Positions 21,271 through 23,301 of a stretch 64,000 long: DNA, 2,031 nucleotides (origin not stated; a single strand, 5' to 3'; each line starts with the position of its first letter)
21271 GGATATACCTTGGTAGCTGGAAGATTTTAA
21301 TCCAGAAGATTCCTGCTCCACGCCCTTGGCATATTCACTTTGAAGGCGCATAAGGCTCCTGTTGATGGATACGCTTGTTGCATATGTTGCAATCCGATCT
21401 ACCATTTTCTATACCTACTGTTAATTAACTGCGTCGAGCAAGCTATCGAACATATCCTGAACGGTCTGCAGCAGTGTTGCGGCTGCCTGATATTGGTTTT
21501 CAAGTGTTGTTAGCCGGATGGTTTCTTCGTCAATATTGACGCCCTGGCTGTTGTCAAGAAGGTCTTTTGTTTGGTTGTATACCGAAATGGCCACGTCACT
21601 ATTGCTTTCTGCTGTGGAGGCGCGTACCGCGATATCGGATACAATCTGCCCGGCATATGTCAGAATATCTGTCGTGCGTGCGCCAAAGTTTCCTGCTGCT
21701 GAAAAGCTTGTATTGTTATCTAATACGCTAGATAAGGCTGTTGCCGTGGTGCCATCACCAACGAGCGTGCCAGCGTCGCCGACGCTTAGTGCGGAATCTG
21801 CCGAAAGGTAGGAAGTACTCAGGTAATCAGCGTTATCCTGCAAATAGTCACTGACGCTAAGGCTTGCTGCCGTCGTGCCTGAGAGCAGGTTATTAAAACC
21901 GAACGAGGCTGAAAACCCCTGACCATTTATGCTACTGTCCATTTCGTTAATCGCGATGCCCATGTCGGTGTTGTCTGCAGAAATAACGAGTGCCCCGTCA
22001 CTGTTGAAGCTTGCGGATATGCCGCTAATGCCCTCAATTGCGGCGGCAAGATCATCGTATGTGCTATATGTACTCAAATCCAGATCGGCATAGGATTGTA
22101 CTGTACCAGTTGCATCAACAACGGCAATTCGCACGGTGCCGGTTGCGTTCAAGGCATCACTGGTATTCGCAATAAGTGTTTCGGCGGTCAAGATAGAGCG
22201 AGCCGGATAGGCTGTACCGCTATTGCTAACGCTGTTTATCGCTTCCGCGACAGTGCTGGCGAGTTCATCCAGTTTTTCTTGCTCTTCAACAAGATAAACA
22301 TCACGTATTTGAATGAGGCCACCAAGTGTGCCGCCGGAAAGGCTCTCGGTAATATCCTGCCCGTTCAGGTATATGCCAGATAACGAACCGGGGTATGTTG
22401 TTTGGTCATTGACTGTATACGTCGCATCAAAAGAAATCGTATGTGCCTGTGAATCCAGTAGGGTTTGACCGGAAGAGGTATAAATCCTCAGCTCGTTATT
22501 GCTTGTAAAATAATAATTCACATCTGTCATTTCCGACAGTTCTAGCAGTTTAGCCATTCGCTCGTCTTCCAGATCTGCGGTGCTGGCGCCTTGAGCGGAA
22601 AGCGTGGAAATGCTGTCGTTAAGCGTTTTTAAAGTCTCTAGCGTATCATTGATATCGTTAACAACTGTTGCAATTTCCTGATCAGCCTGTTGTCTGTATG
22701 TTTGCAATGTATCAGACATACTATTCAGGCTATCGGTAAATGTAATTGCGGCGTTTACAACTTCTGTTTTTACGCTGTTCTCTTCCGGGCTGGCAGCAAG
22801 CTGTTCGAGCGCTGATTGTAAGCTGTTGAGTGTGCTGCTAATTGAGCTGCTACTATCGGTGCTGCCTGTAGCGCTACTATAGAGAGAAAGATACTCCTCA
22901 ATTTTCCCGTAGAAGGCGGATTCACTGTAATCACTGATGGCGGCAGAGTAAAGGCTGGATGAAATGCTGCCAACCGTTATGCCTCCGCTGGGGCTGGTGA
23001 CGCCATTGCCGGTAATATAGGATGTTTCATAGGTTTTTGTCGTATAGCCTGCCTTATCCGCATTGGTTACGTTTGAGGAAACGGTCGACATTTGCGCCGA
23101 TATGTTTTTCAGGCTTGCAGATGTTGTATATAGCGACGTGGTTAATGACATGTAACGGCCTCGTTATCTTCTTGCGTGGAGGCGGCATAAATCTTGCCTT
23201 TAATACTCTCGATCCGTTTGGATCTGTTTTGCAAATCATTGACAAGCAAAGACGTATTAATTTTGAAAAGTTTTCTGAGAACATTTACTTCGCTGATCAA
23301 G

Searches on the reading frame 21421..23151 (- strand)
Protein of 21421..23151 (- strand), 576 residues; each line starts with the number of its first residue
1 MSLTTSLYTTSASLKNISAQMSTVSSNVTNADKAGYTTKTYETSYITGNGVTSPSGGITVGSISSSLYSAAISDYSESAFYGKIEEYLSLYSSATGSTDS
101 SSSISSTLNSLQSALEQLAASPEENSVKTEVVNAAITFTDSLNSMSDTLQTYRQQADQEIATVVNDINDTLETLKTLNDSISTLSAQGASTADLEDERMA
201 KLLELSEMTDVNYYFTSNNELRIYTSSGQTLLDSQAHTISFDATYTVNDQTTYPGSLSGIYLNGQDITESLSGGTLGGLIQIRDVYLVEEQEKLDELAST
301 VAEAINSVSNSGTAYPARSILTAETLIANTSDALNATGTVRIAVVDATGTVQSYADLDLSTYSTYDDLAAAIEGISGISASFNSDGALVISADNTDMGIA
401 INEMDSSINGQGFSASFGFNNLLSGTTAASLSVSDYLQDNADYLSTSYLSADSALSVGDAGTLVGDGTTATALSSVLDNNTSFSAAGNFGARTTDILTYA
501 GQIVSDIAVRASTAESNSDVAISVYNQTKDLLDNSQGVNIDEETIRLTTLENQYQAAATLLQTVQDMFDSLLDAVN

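Call 42: find_encoding_contigs(protein=window:21421-23151:-, flank=10000, max_places=1)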
Protein window:21421-23151:- (576 aa): 6 contigs read that carry it; 1 place shown.
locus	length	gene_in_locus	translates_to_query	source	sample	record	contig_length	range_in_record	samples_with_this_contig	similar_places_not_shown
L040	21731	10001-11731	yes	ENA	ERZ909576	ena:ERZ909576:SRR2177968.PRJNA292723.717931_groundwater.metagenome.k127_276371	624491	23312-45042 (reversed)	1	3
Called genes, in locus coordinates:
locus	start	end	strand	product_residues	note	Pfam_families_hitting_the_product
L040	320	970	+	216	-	PF00440:TetR_N, PF09209:CecR_C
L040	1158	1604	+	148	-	PF04542:Sigma70_r2, PF02001:DUF134 (faint), PF08281:Sigma70_r4_2 (weak)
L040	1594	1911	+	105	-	-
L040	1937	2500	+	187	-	-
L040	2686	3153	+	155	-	PF08281:Sigma70_r4_2, PF04545:Sigma70_r4 (faint)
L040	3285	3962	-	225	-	PF07638:Sigma70_ECF (faint), PF04542:Sigma70_r2, PF08281:Sigma70_r4_2, PF04545:Sigma70_r4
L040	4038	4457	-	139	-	PF02561:FliS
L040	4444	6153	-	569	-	PF02465:FliD_N, PF07196:Flagellin_IN, PF07195:FliD_C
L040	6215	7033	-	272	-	PF00669:Flagellin_N, PF00700:Flagellin_C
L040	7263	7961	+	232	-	PF03963:FlgD, PF13860:FlgD_ig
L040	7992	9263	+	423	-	PF00460:Flg_bb_rod (weak), PF22692:LlgE_F_G_D1, PF07559:FlgE_D2, PF06429:Flg_bbr_C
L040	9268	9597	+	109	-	-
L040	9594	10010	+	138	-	-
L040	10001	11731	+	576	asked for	PF22638:FlgK_D1, PF06429:Flg_bbr_C (weak)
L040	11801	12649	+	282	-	PF00700:Flagellin_C (weak)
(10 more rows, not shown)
